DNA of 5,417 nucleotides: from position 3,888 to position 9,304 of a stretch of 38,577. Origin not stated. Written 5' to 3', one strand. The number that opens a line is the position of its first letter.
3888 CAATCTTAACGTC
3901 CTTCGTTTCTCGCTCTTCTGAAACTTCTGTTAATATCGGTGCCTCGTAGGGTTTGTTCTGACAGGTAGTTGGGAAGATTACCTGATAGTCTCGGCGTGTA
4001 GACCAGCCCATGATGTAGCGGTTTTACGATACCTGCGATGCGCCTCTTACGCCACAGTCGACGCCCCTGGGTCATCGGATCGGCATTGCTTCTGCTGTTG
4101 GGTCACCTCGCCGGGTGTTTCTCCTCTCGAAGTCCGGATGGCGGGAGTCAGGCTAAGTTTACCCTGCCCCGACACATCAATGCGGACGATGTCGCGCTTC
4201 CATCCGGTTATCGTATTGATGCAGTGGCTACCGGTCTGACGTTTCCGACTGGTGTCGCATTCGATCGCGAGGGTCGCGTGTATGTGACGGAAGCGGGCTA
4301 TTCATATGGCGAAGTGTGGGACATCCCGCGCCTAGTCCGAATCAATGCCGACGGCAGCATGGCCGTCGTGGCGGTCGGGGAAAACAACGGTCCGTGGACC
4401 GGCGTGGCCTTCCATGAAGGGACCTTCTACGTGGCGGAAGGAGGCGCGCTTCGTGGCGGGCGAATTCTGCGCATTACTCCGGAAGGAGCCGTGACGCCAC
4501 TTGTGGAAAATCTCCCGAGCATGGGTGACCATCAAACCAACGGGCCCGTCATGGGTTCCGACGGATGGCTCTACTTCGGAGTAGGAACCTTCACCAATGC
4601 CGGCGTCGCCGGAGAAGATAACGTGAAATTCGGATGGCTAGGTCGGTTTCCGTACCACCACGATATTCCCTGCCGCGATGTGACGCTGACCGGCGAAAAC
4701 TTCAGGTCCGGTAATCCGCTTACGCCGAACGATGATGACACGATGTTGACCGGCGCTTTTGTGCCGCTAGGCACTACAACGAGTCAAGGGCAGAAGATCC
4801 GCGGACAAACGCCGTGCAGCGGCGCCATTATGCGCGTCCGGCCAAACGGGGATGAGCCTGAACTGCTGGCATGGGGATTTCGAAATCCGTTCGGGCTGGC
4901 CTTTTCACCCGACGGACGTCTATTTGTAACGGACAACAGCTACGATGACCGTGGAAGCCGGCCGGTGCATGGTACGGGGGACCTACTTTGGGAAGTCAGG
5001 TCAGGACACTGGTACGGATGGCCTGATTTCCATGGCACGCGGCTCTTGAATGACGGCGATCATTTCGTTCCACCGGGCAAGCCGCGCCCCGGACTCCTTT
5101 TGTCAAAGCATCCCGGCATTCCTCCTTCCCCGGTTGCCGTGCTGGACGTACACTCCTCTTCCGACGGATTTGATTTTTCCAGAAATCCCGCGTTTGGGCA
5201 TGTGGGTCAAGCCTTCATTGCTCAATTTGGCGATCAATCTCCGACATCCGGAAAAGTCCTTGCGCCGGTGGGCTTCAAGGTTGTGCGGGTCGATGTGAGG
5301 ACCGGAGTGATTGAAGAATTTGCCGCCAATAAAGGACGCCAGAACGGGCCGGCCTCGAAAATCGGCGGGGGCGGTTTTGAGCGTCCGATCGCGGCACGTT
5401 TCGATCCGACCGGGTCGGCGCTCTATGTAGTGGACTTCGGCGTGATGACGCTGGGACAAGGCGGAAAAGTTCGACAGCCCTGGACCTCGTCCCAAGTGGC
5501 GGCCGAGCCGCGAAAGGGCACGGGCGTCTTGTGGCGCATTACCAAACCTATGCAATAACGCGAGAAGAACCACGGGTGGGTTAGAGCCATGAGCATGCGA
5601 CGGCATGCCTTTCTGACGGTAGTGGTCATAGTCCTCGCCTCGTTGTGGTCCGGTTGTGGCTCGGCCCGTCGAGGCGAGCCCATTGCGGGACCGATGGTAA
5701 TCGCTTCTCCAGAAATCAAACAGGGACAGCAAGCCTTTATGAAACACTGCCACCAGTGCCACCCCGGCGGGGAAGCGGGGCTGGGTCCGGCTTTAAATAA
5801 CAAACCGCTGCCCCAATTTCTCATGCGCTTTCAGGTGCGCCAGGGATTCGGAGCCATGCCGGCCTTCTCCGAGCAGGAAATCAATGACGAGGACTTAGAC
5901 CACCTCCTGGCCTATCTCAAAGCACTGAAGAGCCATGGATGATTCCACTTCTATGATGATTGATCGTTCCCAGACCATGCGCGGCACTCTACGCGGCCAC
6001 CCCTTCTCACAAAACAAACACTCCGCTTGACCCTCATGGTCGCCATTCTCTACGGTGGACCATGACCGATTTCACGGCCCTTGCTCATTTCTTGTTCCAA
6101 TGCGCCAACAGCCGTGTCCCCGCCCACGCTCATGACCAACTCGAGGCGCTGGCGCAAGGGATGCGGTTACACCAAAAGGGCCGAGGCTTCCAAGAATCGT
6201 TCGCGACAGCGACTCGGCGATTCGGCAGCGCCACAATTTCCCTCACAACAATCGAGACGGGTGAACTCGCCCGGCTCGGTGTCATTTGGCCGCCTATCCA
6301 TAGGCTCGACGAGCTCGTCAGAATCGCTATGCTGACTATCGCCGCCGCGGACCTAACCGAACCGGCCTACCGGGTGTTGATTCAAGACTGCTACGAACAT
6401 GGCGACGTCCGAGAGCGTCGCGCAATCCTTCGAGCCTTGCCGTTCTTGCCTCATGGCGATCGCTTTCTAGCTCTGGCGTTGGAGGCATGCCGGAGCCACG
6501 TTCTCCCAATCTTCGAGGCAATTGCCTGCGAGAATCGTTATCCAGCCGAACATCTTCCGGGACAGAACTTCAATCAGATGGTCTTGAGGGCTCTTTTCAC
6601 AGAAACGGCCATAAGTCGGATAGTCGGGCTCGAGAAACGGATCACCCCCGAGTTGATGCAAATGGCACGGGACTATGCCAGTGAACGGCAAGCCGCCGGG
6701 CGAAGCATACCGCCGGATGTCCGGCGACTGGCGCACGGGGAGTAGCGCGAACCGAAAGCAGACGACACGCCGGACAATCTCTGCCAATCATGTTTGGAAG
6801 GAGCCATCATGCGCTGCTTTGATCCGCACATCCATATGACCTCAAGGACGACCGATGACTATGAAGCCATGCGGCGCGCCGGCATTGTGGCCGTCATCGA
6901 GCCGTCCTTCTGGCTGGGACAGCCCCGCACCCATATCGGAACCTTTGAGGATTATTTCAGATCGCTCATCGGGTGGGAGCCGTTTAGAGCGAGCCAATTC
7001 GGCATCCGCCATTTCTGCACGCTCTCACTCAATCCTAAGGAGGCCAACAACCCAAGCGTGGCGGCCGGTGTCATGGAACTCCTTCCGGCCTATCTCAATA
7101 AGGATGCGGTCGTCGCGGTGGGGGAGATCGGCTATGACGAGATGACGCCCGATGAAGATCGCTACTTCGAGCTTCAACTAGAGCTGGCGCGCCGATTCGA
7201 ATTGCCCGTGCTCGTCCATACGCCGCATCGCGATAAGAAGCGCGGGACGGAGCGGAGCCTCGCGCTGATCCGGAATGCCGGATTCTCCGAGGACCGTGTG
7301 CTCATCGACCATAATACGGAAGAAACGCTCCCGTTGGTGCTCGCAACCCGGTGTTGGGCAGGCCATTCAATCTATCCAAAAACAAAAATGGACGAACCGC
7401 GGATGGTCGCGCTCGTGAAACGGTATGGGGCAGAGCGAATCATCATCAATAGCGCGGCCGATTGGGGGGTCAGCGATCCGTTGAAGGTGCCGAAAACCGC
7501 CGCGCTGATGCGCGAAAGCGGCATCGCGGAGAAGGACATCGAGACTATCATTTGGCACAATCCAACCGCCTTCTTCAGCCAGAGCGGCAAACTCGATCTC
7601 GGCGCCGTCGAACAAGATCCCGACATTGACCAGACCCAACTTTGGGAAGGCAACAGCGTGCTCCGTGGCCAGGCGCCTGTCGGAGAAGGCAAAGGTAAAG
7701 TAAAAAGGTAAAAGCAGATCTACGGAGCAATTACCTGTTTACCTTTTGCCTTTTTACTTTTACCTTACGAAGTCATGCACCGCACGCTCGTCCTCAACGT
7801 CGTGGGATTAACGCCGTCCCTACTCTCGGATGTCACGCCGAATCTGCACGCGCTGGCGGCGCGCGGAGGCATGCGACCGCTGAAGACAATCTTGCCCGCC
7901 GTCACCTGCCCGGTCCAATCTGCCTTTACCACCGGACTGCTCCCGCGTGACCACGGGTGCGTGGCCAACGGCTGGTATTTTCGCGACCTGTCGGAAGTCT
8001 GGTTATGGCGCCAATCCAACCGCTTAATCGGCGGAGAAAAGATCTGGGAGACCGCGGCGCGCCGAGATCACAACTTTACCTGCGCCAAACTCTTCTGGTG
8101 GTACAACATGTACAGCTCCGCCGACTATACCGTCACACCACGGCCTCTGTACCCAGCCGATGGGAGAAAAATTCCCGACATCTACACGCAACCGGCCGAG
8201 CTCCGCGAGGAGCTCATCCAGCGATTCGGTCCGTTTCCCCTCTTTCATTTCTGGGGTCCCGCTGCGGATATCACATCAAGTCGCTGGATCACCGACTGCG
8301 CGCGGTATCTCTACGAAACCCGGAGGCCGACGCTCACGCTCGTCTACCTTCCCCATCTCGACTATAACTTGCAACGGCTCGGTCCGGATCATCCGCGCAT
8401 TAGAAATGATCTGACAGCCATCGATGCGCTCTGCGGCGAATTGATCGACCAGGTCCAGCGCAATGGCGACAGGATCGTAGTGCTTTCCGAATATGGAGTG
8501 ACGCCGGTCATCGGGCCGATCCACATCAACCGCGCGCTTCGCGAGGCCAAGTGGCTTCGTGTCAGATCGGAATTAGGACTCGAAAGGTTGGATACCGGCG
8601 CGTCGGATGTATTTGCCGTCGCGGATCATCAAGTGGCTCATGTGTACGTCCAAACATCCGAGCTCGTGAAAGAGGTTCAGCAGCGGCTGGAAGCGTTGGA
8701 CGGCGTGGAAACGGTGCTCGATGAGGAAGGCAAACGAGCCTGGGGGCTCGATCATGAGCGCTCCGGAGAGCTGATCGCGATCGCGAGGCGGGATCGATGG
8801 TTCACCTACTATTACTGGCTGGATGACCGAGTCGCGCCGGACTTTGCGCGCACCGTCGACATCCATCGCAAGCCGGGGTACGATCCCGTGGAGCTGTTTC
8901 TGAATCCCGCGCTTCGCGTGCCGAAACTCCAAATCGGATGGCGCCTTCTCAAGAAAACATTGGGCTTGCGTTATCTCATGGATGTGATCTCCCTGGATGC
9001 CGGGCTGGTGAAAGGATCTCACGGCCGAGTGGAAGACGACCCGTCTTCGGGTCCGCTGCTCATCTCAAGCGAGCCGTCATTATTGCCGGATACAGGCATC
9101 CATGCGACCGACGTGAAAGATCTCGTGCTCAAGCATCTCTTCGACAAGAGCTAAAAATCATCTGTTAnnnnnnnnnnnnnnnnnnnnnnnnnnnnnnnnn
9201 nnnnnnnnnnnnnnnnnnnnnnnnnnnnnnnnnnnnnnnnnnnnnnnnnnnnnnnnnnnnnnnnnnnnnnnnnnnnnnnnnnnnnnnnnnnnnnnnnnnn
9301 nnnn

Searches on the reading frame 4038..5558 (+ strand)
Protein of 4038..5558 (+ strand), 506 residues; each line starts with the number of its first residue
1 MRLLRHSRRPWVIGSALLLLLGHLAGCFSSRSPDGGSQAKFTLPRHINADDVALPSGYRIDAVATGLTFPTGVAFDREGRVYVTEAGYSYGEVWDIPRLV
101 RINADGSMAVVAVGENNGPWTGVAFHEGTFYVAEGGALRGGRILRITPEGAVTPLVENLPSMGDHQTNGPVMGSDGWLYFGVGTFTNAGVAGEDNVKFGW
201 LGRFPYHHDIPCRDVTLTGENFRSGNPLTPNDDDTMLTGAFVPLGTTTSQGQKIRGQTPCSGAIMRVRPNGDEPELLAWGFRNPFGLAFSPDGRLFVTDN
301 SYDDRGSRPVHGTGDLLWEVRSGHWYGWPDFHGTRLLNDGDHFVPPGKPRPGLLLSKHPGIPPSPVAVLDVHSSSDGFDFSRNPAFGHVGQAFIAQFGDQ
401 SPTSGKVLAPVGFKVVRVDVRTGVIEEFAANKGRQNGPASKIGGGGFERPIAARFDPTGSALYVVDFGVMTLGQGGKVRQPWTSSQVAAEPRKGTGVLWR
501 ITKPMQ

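Call 22: search_protein_families(library=pfam, proteins=[window:4038-5558:+], max_evalue=0.001)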
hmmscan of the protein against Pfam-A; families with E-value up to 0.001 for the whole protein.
window:4038-5558:+ (506 aa): 5 families
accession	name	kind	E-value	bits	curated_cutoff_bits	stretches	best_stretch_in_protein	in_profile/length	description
PF01436.27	NHL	-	1e-07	32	20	0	67-85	1-19/28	NHL repeat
PF23500.1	DUF7133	-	2.2e-06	27.7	27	0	51-108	8-73/385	Domain of unknown function (DUF7133)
PF08450.18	SGL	-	1.2e-05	25.5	26.3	0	225-301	82-153/246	SMP-30/Gluconolactonase/LRE-like region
PF07995.17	GSDH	-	2e-05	24.5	25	1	270-334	169-225/332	Glucose / Sorbosone dehydrogenase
PF06739.17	SBBP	-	0.00023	21.5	20.5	0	66-84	11-29/38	Beta-propeller repeat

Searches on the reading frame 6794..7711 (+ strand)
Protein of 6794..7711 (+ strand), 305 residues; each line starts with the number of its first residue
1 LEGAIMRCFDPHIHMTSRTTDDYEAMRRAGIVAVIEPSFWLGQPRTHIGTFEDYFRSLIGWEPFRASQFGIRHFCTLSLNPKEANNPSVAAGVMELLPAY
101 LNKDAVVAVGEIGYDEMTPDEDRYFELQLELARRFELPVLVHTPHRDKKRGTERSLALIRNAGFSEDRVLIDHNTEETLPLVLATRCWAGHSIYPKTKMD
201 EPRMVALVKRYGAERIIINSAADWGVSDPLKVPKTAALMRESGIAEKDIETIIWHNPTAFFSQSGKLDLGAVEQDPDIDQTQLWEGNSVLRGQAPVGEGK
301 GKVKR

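Call 22: search_protein_families(library=pfam, proteins=[window:6794-7711:+], max_evalue=0.001)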
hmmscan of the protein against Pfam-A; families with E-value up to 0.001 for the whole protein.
window:6794-7711:+ (305 aa): 1 family
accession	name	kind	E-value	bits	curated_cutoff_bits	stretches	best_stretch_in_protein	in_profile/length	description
PF01026.27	TatD_DNase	-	1.2e-12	48.3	27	1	9-261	1-252/253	TatD related DNase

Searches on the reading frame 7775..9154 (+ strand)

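Call 22: search_protein_families(library=pfam, proteins=[window:7775-9154:+], max_evalue=0.001)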
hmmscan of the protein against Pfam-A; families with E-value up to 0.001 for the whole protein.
window:7775-9154:+ (459 aa): 1 family
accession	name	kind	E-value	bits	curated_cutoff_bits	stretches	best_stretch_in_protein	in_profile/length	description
PF01663.27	Phosphodiest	-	5.1e-64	217.5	23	1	4-370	1-342/342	Type I phosphodiesterase / nucleotide pyrophosphatase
